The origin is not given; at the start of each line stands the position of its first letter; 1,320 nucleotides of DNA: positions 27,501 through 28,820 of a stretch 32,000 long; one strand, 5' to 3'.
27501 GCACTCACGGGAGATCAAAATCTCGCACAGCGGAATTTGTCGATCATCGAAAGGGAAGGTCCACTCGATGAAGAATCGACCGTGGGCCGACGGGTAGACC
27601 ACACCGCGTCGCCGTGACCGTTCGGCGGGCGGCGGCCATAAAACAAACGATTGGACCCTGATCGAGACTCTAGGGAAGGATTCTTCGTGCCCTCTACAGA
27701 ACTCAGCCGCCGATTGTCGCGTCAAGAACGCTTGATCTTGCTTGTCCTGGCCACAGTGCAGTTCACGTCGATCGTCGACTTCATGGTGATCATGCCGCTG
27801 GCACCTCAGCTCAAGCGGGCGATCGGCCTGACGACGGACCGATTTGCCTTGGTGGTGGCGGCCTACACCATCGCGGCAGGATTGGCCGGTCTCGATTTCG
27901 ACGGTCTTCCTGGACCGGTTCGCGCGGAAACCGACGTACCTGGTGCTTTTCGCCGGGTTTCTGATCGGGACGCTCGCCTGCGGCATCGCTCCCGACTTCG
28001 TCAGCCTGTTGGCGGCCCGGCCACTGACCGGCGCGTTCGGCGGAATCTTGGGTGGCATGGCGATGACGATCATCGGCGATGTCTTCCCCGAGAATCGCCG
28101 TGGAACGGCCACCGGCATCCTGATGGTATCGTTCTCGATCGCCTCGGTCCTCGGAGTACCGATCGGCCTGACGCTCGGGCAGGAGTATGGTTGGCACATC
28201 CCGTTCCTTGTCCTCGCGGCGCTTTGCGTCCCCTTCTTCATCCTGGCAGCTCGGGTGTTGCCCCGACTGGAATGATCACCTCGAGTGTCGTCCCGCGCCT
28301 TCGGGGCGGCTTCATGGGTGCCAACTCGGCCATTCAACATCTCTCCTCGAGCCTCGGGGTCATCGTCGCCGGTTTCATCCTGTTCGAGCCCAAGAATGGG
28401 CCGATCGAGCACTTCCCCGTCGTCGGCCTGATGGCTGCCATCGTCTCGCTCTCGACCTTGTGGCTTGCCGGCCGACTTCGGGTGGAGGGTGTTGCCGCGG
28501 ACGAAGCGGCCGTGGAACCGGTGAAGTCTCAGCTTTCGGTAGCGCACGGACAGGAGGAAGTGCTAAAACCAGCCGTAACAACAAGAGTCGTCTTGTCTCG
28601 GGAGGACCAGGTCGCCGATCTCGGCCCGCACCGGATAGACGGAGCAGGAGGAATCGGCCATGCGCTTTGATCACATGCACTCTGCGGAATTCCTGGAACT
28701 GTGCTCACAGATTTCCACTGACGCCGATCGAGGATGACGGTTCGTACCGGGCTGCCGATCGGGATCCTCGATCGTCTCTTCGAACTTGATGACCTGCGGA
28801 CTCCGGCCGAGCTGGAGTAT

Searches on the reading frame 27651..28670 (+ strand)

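Call 18: search_protein_families(library=pfam, proteins=[window:27651-28670:+], max_evalue=0.001)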
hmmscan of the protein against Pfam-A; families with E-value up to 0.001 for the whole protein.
window:27651-28670:+ (339 aa): 1 family
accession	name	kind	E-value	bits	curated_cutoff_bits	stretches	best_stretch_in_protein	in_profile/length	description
PF07690.21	MFS_1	-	3.7e-06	26.5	33.4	0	203-286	103-181/347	Major Facilitator Superfamily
